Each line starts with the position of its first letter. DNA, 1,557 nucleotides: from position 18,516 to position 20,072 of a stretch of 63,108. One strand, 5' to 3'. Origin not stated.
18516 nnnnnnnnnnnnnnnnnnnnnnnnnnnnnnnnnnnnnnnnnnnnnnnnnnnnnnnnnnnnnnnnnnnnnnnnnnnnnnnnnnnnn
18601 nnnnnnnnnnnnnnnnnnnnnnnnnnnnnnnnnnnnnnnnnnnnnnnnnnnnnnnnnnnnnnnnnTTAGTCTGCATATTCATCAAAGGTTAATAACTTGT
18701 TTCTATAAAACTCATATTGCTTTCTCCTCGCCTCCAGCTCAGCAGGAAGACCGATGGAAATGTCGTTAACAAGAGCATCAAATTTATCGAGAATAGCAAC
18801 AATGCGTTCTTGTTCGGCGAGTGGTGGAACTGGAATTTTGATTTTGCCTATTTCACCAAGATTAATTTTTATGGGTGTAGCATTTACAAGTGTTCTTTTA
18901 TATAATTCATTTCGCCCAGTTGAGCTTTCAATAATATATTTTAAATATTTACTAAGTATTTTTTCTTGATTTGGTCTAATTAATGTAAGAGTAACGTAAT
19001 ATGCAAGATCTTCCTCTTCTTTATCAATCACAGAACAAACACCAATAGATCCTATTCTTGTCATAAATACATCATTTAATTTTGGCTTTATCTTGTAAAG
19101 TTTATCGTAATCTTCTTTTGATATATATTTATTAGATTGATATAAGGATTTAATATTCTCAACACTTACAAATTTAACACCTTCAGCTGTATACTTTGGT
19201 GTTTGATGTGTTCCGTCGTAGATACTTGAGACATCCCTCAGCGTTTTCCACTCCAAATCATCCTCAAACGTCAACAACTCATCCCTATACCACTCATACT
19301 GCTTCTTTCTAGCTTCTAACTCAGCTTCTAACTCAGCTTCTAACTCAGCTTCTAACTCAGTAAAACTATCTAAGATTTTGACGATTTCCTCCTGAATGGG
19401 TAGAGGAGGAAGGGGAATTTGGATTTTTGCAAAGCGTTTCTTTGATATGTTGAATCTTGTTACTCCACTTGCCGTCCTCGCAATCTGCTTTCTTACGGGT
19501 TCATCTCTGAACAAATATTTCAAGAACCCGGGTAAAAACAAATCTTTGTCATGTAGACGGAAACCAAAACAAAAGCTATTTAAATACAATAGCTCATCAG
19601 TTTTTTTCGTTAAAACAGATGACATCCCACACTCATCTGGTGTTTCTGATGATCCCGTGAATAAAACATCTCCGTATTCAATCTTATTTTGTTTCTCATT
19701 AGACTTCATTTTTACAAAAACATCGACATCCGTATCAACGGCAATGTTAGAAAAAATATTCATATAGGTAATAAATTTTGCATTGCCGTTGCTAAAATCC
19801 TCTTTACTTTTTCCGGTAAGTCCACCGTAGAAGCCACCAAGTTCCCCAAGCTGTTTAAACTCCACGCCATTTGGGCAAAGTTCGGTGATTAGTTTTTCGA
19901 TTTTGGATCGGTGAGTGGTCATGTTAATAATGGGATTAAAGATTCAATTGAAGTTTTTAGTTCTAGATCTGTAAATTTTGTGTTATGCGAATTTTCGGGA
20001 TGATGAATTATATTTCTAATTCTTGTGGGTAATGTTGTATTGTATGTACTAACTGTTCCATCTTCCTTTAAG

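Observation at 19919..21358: ABC/OLD-type ATPase with an HEPN-like C-terminal module wedged between hsdM and hsdS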

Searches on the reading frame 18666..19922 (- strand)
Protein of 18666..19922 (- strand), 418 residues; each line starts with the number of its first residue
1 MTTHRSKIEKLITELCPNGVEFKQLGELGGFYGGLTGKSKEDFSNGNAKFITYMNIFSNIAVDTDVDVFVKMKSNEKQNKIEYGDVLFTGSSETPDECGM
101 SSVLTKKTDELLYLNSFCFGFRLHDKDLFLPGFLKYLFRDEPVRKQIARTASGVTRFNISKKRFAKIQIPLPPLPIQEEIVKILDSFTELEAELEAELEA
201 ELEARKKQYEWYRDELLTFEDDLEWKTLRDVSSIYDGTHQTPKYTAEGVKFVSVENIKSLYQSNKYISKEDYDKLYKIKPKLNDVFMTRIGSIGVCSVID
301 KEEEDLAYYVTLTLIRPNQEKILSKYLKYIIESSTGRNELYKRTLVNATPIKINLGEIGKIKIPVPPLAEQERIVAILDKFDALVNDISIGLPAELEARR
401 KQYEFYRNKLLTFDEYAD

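Call 3: search_protein_families(library=pfam, proteins=[window:18666-19922:-], max_evalue=0.01)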
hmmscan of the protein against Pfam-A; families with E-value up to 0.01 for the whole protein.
window:18666-19922:- (418 aa): 1 family
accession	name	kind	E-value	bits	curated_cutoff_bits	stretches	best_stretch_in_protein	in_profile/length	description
PF01420.25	Methylase_S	-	7.9e-35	121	22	2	17-203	1-167/168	Type I restriction modification DNA specificity domain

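Call 4: search_protein_families(library=padloc, proteins=[window:18666-19922:-], max_evalue=0.01)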
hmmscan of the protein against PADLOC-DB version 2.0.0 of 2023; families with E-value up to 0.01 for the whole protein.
window:18666-19922:- (418 aa): 125 families (the best 25 are shown)
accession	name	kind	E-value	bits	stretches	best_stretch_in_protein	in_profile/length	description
PDLC03144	Specificity_I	-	1.7e-104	348.5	3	159-416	132-386/388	Type I specificity subunit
PDLC03077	Specificity_I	-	2.7e-93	311.8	1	6-413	2-409/417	Type I specificity subunit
PDLC03057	Specificity_I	-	2.4e-78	261.8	1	6-415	2-405/407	Type I specificity subunit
PDLC03073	Specificity_I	-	6.7e-72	241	2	7-220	5-216/437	Type I specificity subunit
PDLC03126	Specificity_I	-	4e-66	222.2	3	18-221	225-427/690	Type I specificity subunit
PDLC04137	mad5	-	3.3e-50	169.4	2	19-208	2-179/392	mads_5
PDLC03107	Specificity_I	-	1.2e-47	160.9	2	24-342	7-323/392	Type I specificity subunit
PDLC03110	Specificity_I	-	5.8e-46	155.2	2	24-212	224-402/624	Type I specificity subunit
PDLC03068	Specificity_I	-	1.5e-45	154.1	2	19-209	3-187/403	Type I specificity subunit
PDLC03100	Specificity_I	-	9e-42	141.9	2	206-388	179-369/392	Type I specificity subunit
PDLC03101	Specificity_I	-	8.3e-41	138.9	2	133-382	115-375/411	Type I specificity subunit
PDLC03111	Specificity_I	-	1.2e-40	137.6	2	320-414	104-196/207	Type I specificity subunit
PDLC03072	Specificity_I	-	4.1e-40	136.2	2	236-380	255-402/448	Type I specificity subunit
PDLC03087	Specificity_I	-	8.9e-40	134.9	1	18-383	13-386/418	Type I specificity subunit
PDLC03179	Specificity_I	-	1.9e-39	134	2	223-391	394-568/589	Type I specificity subunit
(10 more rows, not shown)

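Call 5: search_protein_families(library=ncbifam, proteins=[window:18666-19922:-], max_evalue=0.01)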
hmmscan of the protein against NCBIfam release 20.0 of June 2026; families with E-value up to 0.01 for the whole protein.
window:18666-19922:- (418 aa): 2 families
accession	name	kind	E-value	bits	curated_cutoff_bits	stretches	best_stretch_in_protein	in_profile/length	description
NF007278.0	PRK09737.1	equivalog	4.1e-22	78.6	662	2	251-383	43-176/461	type I restriction-modification system specificity subunit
NF047740.1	antiphage_MADS5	equivalog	5.9e-17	61.6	400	2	222-376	271-433/461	methylation-associated defense system restriction endonuclease subunit S MAD5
